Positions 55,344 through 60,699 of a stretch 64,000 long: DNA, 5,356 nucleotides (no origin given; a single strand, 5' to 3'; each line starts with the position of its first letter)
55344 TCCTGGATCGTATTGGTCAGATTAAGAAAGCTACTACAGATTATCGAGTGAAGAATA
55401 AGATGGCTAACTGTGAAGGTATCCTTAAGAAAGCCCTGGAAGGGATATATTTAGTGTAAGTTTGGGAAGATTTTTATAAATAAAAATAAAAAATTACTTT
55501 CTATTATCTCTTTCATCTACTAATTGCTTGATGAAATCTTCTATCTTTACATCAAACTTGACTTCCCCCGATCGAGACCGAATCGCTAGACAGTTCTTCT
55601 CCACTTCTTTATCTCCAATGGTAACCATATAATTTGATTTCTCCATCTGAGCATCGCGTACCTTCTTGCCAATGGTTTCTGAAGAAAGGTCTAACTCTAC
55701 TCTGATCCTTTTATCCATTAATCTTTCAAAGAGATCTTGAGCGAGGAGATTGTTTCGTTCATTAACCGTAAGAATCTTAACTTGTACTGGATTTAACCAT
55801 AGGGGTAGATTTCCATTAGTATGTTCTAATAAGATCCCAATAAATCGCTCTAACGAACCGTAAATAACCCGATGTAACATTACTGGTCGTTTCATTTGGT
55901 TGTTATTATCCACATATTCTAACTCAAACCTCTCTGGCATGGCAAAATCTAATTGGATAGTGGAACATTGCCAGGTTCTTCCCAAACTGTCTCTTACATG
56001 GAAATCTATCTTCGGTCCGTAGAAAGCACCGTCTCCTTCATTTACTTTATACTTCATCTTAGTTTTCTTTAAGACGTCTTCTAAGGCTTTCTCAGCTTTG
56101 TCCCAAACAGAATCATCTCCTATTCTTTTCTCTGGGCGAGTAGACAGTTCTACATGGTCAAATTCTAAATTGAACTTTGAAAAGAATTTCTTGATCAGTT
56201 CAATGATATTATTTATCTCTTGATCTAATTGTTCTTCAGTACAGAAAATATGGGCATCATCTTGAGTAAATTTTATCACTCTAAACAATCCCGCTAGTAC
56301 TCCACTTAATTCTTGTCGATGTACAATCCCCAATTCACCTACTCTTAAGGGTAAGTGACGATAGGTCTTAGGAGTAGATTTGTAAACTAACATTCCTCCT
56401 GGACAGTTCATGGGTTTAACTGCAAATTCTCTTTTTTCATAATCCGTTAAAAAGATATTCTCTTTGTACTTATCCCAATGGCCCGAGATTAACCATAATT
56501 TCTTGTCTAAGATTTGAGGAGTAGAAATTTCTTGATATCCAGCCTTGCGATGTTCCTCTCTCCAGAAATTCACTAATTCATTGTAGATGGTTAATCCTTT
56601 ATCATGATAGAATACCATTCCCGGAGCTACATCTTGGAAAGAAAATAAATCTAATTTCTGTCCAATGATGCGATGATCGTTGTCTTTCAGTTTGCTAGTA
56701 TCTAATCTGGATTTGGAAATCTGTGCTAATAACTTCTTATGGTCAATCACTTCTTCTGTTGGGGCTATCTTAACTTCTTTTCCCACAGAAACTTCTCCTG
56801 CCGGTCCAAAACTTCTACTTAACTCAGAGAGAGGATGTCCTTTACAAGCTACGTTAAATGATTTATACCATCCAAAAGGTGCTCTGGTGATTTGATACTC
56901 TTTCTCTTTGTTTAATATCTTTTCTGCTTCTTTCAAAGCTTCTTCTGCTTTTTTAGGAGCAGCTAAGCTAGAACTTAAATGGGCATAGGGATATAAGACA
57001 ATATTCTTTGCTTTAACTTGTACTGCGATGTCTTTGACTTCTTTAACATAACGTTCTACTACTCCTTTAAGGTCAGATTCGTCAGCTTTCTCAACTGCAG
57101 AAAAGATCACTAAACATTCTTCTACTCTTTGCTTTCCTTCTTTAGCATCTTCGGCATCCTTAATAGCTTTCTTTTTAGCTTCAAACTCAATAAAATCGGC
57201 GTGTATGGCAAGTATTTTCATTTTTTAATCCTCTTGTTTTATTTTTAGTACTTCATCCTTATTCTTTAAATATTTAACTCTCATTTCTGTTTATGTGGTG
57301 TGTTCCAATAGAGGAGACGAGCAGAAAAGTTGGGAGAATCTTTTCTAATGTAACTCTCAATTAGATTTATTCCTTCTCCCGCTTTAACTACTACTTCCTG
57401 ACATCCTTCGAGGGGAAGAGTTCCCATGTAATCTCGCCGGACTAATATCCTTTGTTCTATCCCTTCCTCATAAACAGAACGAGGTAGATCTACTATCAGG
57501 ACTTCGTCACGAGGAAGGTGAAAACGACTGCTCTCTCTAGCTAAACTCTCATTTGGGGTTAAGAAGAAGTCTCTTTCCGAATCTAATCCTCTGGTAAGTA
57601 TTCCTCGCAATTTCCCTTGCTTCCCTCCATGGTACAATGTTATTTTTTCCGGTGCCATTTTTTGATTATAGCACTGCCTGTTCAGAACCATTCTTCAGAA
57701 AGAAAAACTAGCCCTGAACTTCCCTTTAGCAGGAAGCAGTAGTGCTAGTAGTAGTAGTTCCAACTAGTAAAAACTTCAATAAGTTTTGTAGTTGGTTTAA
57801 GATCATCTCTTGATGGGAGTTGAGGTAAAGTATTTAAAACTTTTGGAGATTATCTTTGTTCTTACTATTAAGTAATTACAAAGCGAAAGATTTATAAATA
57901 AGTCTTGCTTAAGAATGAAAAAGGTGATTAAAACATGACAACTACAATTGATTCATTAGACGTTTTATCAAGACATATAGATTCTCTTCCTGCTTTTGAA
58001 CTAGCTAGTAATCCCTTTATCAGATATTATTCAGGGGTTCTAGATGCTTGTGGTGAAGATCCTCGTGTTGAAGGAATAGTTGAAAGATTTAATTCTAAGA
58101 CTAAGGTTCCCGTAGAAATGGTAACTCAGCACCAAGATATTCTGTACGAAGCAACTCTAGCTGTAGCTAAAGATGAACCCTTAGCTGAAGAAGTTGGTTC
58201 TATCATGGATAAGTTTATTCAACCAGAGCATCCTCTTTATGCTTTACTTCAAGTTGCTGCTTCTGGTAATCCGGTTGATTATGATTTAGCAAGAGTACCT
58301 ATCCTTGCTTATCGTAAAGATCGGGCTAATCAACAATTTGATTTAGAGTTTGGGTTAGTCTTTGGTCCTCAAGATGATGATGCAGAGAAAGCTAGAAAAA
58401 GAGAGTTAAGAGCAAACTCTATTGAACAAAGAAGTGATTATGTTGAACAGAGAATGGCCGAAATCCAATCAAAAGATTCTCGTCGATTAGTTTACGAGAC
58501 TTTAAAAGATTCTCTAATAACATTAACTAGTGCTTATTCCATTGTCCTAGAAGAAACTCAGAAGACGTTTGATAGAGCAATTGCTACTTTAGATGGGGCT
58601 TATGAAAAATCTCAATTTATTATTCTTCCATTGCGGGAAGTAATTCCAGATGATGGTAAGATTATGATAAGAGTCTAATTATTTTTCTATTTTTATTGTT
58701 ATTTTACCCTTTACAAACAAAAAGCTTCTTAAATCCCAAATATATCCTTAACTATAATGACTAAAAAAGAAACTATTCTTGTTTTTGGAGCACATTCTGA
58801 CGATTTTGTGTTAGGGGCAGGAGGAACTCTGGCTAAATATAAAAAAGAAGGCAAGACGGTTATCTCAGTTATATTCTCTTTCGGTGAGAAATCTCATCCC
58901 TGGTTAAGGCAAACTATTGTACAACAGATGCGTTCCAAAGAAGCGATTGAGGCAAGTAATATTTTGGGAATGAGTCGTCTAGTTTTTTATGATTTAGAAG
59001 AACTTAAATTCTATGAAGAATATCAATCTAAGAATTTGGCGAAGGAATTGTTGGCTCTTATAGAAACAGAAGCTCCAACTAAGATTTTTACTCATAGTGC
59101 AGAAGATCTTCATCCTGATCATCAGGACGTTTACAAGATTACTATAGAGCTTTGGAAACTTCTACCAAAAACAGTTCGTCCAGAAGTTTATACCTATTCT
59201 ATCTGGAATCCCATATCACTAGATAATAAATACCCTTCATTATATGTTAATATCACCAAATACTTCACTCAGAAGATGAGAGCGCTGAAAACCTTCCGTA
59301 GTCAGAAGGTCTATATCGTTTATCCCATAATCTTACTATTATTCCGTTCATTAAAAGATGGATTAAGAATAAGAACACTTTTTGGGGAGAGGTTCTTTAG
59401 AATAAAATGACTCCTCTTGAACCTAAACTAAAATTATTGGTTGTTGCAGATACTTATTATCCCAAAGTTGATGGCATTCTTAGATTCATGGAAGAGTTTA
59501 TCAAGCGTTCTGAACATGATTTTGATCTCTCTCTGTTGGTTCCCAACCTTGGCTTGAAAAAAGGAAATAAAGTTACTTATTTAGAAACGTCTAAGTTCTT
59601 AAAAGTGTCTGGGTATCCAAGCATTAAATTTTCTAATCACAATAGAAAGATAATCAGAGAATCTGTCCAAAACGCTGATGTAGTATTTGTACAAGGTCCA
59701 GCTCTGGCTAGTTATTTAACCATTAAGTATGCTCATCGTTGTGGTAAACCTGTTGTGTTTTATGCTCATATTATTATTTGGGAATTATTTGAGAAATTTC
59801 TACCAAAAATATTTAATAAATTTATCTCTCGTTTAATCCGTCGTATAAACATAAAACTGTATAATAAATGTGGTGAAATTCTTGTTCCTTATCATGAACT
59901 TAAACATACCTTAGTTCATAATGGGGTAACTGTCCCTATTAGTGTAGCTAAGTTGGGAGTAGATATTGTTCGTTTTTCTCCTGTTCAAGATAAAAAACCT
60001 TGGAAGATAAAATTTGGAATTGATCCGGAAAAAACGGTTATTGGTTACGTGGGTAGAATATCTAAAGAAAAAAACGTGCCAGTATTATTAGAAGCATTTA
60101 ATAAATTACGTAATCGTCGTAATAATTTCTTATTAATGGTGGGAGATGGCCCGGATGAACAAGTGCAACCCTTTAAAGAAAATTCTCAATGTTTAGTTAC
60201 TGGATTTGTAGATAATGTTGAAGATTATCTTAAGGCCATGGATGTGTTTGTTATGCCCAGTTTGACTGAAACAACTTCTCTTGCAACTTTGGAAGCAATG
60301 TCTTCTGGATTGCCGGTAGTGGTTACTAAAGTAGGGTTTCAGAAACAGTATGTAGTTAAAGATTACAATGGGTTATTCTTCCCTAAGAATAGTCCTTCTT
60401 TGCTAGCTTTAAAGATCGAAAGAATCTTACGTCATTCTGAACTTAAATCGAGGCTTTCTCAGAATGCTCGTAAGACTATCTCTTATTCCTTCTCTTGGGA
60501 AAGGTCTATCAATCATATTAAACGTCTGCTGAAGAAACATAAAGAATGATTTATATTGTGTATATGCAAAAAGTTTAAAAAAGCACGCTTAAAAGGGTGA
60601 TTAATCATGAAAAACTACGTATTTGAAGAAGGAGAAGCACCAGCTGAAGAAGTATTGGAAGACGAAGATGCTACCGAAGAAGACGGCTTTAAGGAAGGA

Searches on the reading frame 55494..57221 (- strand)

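Call 26: search_protein_families(library=pfam, proteins=[window:55494-57221:-], max_evalue=0.001)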
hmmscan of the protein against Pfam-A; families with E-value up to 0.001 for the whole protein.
window:55494-57221:- (575 aa): 3 families
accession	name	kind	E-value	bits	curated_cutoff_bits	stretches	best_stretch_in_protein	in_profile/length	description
PF08915.16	tRNA-Thr_ED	-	1.8e-51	174.3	30.2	1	1-137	1-136/137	Archaea-specific editing domain of threonyl-tRNA synthetase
PF00587.30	tRNA-synt_2b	-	1.6e-45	155.8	29.3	1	260-467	5-178/179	tRNA synthetase class II core domain (G, H, P, S and T)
PF03129.25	HGTP_anticodon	-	5.8e-20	71.7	21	1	480-568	1-92/94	Anticodon binding domain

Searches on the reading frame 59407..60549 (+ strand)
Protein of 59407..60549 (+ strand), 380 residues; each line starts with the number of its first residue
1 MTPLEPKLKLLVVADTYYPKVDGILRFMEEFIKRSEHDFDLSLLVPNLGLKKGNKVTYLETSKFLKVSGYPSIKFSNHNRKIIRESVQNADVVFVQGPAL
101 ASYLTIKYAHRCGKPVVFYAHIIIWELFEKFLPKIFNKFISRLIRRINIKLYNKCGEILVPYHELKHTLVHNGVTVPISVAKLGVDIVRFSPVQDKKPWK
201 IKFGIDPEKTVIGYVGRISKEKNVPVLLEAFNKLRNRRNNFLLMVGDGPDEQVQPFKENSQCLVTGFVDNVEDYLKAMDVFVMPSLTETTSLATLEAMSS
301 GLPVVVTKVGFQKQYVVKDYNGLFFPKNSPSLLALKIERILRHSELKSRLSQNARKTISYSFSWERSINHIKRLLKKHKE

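Call 26: search_protein_families(library=pfam, proteins=[window:59407-60549:+], max_evalue=0.001)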
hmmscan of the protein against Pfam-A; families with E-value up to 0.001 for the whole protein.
window:59407-60549:+ (380 aa): 4 families
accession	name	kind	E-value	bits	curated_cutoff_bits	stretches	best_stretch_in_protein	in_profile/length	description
PF00534.26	Glycos_transf_1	-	1.6e-36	125.9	26.4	1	196-356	2-171/172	Glycosyl transferases group 1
PF13692.12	Glyco_trans_1_4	-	4.2e-33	115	27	1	210-342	2-141/142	Glycosyl transferases group 1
PF13439.12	Glyco_transf_4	-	1.7e-10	41.6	28.5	1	39-187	20-168/170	Glycosyltransferase Family 4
PF20706.3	GT4-conflict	-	3.2e-07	30.1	26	1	269-366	273-380/385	Family 4 Glycosyltransferase in conflict systems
